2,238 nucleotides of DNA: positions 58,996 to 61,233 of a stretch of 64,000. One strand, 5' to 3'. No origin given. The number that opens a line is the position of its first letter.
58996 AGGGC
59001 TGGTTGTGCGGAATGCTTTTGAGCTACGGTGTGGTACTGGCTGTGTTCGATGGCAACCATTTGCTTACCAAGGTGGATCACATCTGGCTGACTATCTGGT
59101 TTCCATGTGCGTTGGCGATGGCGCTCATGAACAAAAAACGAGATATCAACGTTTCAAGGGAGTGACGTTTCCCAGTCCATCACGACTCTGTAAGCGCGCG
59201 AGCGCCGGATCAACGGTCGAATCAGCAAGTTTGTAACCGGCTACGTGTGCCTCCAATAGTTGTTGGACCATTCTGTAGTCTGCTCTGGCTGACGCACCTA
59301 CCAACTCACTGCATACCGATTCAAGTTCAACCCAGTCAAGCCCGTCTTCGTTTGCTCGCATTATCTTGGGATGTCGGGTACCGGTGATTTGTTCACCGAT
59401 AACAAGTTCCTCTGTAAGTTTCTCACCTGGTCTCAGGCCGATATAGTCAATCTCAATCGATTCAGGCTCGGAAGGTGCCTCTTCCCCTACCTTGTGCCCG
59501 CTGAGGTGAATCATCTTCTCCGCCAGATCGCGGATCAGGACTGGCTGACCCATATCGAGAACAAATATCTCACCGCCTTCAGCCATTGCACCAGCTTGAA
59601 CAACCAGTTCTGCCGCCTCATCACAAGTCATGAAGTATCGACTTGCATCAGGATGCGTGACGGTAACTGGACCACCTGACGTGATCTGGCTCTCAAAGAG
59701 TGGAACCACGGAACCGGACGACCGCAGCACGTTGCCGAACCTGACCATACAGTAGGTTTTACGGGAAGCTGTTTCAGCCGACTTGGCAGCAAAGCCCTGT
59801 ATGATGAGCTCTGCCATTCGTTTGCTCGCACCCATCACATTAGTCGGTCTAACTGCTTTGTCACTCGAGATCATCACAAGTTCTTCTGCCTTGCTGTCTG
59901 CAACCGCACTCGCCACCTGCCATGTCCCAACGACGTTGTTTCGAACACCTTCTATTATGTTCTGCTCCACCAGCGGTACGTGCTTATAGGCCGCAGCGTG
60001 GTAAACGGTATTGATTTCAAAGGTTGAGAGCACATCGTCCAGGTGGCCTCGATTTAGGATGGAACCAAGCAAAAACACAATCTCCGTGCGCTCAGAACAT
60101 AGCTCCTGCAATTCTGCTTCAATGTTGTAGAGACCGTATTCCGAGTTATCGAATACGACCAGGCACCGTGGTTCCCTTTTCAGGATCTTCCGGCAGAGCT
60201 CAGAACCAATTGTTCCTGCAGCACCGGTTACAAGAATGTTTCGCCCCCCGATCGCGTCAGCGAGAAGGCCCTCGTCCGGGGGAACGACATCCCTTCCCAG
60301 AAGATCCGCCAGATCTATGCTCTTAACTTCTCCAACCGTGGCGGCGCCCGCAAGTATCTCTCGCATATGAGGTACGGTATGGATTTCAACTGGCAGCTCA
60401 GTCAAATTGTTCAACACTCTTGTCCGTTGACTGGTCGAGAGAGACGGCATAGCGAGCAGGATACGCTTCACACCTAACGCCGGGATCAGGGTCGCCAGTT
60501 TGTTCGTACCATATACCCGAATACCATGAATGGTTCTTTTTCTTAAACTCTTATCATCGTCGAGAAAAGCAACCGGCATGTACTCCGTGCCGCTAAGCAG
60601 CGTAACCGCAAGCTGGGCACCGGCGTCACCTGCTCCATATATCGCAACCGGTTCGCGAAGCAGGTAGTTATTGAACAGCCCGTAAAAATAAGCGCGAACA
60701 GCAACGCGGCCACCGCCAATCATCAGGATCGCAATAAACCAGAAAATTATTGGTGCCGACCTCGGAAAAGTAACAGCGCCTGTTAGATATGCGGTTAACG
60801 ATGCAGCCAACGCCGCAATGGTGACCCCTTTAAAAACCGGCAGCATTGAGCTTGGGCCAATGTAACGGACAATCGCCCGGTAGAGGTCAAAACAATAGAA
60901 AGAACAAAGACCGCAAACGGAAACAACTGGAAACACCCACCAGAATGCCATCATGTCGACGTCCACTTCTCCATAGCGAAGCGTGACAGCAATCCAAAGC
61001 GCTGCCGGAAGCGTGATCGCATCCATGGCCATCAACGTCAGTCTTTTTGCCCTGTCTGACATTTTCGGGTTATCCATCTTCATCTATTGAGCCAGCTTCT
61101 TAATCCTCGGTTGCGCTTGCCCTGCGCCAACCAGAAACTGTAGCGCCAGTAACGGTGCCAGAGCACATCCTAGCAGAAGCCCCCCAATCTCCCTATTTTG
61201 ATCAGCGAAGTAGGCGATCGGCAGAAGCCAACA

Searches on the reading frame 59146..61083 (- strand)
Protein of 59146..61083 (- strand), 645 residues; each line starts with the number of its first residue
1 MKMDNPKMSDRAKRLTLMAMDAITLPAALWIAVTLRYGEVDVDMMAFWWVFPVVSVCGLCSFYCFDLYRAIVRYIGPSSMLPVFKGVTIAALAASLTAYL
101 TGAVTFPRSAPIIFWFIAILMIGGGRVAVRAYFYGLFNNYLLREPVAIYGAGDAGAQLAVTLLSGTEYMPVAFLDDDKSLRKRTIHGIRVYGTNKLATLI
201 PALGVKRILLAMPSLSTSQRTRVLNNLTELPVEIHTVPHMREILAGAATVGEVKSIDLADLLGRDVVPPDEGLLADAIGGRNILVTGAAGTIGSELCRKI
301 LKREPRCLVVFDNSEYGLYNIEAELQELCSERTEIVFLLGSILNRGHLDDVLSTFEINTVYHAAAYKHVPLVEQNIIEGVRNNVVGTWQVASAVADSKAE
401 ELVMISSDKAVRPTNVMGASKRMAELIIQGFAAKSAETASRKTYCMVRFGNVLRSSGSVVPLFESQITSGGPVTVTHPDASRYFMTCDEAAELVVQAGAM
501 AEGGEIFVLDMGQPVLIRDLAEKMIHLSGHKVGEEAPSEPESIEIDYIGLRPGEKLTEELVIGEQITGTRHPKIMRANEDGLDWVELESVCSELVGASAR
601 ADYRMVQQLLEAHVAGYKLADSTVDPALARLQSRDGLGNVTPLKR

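Call 32: search_protein_families(library=pfam, proteins=[window:59146-61083:-], max_evalue=0.0001)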
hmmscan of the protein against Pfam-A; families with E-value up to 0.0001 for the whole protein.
window:59146-61083:- (645 aa): 8 families
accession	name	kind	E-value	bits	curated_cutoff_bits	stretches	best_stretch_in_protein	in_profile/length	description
PF02719.21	Polysacc_synt_2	-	9.8e-112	373.3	20.2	1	283-578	1-292/293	Polysaccharide biosynthesis protein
PF01370.27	Epimerase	-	2.7e-20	73.2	20.9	1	283-507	1-237/240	NAD dependent epimerase/dehydratase family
PF16363.11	GDP_Man_Dehyd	-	2.1e-14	54.2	27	1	284-408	1-130/332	GDP-mannose 4,6 dehydratase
PF08659.16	KR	-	2.3e-09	37.9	22.6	1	283-411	3-140/180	KR domain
PF04321.23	RmlD_sub_bind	-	2e-08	34.1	27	1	282-409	2-103/287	RmlD substrate binding domain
PF01073.25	3Beta_HSD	-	2.7e-07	30.3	22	1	284-413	1-122/280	3-beta hydroxysteroid dehydrogenase/isomerase family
PF13727.12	CoA_binding_3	-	6.5e-07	30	25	1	80-238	18-175/175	CoA-binding domain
PF00106.31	adh_short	-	1.2e-05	25.3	26.6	1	282-426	2-158/195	short chain dehydrogenase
